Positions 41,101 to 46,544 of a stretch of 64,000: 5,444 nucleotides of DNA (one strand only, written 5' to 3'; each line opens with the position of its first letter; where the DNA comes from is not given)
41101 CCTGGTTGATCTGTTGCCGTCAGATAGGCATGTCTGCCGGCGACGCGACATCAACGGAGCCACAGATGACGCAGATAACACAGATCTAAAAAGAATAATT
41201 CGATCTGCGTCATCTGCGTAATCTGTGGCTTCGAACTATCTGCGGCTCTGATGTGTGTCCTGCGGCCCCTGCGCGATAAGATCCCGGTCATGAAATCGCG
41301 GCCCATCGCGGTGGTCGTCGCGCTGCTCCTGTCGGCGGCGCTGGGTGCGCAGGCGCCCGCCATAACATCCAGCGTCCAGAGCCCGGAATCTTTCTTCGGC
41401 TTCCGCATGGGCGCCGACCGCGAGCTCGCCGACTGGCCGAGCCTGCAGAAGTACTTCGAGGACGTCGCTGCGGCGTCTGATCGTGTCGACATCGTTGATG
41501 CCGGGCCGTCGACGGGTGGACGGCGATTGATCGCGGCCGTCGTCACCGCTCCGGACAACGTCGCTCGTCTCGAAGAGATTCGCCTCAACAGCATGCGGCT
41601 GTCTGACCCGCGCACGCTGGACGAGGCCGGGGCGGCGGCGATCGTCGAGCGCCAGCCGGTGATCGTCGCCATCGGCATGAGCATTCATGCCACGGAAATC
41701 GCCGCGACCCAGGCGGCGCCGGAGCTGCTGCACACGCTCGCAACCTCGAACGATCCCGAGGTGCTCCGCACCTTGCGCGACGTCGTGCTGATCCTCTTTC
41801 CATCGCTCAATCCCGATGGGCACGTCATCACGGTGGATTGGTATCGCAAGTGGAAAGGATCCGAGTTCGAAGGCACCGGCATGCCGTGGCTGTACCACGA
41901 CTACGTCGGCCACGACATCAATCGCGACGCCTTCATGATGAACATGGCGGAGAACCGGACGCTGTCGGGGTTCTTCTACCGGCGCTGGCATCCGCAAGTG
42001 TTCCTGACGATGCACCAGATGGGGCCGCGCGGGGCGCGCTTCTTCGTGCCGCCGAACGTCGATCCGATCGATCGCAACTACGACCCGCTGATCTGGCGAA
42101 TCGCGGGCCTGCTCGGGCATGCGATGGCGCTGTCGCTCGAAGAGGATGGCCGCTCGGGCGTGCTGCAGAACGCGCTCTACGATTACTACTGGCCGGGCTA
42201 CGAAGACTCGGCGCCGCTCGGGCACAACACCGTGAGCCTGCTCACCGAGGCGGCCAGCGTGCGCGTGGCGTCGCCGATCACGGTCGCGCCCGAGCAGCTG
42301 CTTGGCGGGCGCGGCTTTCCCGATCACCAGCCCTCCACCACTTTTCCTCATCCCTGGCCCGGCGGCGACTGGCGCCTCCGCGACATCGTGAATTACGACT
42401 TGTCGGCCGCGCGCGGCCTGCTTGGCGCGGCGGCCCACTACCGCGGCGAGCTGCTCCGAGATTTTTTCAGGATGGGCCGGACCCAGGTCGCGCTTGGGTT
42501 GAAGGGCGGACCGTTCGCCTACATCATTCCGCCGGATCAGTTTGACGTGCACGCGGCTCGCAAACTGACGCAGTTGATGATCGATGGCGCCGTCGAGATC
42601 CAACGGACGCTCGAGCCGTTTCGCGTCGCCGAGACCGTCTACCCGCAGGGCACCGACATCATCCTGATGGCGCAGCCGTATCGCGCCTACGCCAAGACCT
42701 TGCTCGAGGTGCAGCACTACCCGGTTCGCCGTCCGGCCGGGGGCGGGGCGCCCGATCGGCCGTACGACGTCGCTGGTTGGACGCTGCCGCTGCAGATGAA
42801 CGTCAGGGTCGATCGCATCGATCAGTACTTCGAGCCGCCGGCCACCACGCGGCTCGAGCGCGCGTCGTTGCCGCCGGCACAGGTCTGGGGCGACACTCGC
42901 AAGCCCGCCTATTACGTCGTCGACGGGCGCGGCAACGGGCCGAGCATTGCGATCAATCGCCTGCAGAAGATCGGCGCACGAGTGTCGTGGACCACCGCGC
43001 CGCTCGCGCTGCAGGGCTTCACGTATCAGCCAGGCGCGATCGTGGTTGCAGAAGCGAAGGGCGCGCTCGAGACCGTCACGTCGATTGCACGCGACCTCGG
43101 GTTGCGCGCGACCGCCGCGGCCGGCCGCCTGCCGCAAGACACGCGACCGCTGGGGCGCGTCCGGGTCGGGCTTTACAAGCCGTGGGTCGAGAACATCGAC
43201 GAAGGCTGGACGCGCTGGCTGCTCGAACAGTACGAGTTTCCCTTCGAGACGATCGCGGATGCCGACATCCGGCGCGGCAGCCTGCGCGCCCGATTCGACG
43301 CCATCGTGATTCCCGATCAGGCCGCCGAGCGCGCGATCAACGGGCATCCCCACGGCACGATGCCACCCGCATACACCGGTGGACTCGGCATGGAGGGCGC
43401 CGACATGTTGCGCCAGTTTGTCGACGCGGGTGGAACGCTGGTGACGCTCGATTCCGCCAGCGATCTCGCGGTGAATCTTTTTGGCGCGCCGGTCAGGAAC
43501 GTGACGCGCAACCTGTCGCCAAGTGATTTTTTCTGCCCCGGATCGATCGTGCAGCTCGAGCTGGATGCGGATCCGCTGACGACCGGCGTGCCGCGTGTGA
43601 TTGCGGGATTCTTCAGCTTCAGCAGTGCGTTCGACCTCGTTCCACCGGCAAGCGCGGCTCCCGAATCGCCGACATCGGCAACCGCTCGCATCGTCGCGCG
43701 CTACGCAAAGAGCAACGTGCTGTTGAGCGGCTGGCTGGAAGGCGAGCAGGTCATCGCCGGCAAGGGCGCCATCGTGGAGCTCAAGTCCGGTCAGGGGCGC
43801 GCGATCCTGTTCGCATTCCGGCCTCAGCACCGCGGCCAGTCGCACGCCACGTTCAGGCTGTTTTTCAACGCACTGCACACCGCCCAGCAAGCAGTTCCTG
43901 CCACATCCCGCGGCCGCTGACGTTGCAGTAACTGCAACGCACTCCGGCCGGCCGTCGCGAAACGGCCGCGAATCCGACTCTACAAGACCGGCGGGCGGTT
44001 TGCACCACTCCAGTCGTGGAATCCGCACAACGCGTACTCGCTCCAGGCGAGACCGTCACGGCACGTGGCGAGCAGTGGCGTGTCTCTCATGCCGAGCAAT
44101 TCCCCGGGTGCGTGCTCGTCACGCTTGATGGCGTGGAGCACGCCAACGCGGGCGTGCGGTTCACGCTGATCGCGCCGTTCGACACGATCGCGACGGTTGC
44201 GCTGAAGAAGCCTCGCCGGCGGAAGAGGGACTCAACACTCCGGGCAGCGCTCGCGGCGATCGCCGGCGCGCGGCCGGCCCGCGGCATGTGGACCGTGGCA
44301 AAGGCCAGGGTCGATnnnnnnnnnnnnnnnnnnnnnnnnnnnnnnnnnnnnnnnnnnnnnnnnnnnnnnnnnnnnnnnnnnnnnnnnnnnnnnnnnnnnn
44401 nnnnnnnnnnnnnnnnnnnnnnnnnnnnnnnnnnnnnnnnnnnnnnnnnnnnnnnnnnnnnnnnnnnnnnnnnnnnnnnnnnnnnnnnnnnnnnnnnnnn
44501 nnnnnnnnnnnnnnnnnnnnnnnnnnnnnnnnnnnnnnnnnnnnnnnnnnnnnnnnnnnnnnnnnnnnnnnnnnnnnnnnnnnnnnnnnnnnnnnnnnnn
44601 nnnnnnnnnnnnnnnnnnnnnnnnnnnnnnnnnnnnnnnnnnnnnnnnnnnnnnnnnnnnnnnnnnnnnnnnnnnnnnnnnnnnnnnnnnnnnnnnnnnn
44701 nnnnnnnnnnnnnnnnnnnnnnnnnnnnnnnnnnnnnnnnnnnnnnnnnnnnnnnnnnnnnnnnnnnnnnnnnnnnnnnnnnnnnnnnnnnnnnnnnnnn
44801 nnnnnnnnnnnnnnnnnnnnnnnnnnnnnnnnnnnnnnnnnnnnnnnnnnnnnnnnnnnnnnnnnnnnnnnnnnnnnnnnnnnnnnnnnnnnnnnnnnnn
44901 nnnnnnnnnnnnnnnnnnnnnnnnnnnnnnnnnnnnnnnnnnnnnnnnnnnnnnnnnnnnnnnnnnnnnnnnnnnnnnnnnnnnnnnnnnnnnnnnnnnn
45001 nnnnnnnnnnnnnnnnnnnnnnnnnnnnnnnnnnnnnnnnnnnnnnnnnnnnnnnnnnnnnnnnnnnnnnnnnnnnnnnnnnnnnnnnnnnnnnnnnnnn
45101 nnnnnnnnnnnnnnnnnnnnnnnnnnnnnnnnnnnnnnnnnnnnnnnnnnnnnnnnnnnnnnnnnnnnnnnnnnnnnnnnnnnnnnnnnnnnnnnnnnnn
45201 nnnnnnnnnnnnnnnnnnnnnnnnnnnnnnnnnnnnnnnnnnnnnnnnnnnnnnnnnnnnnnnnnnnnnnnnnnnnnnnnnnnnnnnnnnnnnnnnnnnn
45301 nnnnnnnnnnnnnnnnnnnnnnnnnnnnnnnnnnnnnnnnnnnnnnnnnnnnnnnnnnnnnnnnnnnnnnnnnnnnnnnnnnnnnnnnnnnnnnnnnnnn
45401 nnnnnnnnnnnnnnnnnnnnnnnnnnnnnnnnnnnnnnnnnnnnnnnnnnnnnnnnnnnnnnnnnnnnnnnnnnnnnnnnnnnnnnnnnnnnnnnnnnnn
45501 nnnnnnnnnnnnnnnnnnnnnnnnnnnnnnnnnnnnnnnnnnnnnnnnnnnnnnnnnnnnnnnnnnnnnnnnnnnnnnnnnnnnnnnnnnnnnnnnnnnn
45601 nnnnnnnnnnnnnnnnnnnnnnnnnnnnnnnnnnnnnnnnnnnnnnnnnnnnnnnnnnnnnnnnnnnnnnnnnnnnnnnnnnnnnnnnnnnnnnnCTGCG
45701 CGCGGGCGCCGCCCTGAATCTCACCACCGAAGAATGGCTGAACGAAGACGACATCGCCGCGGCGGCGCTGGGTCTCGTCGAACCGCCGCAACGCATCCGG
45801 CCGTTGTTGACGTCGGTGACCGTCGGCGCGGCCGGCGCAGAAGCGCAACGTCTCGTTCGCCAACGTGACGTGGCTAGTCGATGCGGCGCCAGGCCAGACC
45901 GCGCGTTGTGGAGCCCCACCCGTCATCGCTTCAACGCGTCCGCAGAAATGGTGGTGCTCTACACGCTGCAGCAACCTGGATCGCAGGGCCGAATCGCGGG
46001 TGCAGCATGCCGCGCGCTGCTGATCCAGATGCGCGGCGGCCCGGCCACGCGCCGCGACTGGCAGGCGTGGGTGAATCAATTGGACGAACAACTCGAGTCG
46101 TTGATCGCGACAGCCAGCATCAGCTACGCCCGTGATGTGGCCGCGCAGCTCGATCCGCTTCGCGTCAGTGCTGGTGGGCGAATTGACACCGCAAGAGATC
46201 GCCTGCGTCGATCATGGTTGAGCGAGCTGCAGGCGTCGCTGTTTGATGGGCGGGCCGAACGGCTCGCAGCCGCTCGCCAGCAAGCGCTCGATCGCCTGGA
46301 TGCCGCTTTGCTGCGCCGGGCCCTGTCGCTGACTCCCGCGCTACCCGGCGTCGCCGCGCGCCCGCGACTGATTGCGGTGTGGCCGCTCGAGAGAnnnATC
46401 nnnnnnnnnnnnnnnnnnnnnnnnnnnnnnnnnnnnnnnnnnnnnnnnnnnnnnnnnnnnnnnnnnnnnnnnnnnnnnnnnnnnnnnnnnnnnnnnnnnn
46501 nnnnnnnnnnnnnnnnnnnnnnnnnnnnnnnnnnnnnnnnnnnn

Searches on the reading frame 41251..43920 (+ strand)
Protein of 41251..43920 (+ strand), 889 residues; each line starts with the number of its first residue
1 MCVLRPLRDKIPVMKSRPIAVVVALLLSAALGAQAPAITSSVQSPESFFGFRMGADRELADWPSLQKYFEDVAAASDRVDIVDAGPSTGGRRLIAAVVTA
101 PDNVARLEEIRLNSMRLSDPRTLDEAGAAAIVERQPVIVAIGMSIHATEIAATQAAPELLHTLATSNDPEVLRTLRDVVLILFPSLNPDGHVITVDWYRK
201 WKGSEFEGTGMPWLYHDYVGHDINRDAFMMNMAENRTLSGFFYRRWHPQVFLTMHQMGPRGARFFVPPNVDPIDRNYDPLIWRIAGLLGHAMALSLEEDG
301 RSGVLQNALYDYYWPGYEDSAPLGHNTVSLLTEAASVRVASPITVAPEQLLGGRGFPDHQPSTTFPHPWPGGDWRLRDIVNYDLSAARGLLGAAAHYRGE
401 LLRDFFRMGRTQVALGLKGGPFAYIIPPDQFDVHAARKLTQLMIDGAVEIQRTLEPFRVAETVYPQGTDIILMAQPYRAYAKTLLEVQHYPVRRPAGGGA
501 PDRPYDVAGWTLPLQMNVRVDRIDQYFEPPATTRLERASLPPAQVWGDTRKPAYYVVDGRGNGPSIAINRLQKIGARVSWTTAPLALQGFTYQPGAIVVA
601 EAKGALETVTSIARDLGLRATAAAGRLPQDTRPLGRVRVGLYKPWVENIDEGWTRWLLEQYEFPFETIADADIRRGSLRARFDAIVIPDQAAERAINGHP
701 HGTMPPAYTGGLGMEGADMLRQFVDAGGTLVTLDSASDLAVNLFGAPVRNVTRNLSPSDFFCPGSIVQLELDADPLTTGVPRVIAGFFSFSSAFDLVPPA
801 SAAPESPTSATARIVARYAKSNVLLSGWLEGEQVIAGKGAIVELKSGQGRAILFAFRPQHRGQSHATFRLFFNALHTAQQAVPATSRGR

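Call 10: search_protein_families(library=pfam, proteins=[window:41251-43920:+], max_evalue=0.001)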
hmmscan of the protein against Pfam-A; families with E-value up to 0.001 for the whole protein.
window:41251-43920:+ (889 aa): 1 family
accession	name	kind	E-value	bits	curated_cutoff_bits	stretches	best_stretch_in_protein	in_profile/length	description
PF00246.29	Peptidase_M14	-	2.2e-14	54.2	21.6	1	67-226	3-132/286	Zinc carboxypeptidase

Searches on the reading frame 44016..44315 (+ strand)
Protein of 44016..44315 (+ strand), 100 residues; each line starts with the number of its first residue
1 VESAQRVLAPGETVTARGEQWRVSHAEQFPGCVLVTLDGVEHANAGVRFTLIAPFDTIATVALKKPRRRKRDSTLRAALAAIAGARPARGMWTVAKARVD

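Call 38: search_protein_families(library=pfam, proteins=[window:44016-44315:+], max_evalue=10)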
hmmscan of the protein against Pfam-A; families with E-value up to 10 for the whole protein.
window:44016-44315:+ (100 aa): 1 family
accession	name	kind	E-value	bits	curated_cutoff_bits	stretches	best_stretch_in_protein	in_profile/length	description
PF19944.4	DUF6406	-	0.0046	17.6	26.9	1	2-27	44-69/84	Family of unknown function (DUF6406)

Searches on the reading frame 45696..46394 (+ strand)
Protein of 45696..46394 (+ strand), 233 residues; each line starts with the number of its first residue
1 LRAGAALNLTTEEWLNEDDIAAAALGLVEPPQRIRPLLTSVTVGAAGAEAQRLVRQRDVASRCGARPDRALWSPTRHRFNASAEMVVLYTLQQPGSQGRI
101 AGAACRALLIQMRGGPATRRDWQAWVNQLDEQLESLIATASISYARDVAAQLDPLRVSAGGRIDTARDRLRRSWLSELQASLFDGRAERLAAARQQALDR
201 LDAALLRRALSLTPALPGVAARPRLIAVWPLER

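Call 38: search_protein_families(library=pfam, proteins=[window:45696-46394:+], max_evalue=10)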
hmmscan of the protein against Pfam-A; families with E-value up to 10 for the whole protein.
window:45696-46394:+ (233 aa): 1 family
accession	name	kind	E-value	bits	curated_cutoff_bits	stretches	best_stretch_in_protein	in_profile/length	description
PF12279.13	DUF3619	-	0.031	15.1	22.2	1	173-219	11-57/130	Protein of unknown function (DUF3619)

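Call 47: predict_structure(alignment_id=A4)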
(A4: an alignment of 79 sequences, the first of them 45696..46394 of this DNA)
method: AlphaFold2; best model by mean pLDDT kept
length: 233 residues; sequences in the alignment: 79
mean_pLDDT: 83.2   pTM: 0.58
mean pLDDT of the five models: 83.2, 81.6, 81.0, 80.6, 80.2
residues with pLDDT >= 90: 91; 70-90: 110; 50-70: 21; < 50: 11
segments of 3 or more residues with pLDDT < 50: 1-11
pLDDT, mean of each block of 10 residues (from residue 1): 43 66 82 61 79 85 79 81 91 86 90 90 94 89 83 93 96 80 83 93 94 85 93 76
secondary structure, 60 per line:
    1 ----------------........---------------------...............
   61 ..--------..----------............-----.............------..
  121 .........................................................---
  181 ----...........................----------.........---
elements in order: H17-24 H46-62 E83-94 E100-112 H119-177 H185-211 E222-230

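Call 51: fold_search(model_id=the predicted structure, library=pdb)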
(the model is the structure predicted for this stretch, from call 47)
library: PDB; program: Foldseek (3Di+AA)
matches with E <= 10: 173; with E <= 0.001: 0
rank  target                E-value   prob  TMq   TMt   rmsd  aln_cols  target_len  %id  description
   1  6bog_A                8.8e-03  0.96  0.33  0.11   7.1       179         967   11  Crystal structure of RapA, a Swi2/Snf2 protein that recycles RNA polymerase during transcription (released 2017-12-13)
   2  8spg                  3.4e-02  0.72  0.25  0.10  10.1       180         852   13  Crystal structure of N-terminally truncated Escherichia coli RapA in complex with MgADP (released 2024-07-03)
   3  4fwv                  1.1e+00  0.18  0.27  0.19  17.5       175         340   11  Crystal structure of the N-terminal domain of the Lon-like protease MtaLonC (released 2013-06-26)
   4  6mlu_A                1.1e+00  0.08  0.10  0.14  13.3        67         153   16  Cryo-EM structure of lipid droplet formation protein Seipin/BSCL2 (released 2018-10-17)
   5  2h6c_A                1.2e+00  0.06  0.14  0.15  13.1       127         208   13  Crystal structure of reduced CprK in absence of any ligand (released 2006-07-04)
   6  7zub_C                1.2e+00  0.06  0.16  0.14  19.8       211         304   12  Cryo-EM structure of the indirubin-bound Hsp90-XAP2-AHR complex (released 2022-11-23)
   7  7qxb_A                1.5e+00  0.12  0.15  0.04   5.5        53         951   17  Cryo-EM map of human telomerase-DNA-TPP1-POT1 complex (sharpened map) (released 2022-03-02)
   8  8a7f_B                1.6e+00  0.09  0.17  0.12  25.9       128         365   14  Crystal structure of a chimeric LOV-Histidine kinase SB2F1-I66R mutant (asymmetrical variant, trigonal form with long  (released 2024-01-10)
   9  5t9g_A                1.6e+00  0.06  0.11  0.04   4.6        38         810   16  Crystal structure of BuGH2Cwt in complex with Galactoisofagomine (released 2017-09-13)
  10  8a7h_A                1.8e+00  0.08  0.18  0.13  25.5       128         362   15  Crystal structure of a chimeric LOV-Histidine kinase SB2F1-I66R mutant (light state; asymmetrical variant, trigonal fo (released 2024-01-10)
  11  6qj1                  1.8e+00  0.03  0.13  0.10  19.2       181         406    9  Crystal structure of the C. thermophilum condensin Smc2 ATPase head (crystal from I) (released 2019-07-03)
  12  2n8x_MODEL_1_A        2.0e+00  0.11  0.24  0.30   6.3       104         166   15  Solution structure of LptE from Pseudomonas Aerigunosa (released 2016-05-25)
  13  6yfo_AA               2.0e+00  0.05  0.13  0.19   8.6        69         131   12  Virus-like particle of bacteriophage GQ-907 (released 2020-09-02)
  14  5t9a_C                2.1e+00  0.05  0.11  0.04   4.5        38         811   16  Crystal structure of BuGH2Cwt (released 2017-09-13)
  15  8a7f_A                2.3e+00  0.08  0.17  0.12  25.8       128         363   14  Crystal structure of a chimeric LOV-Histidine kinase SB2F1-I66R mutant (asymmetrical variant, trigonal form with long  (released 2024-01-10)
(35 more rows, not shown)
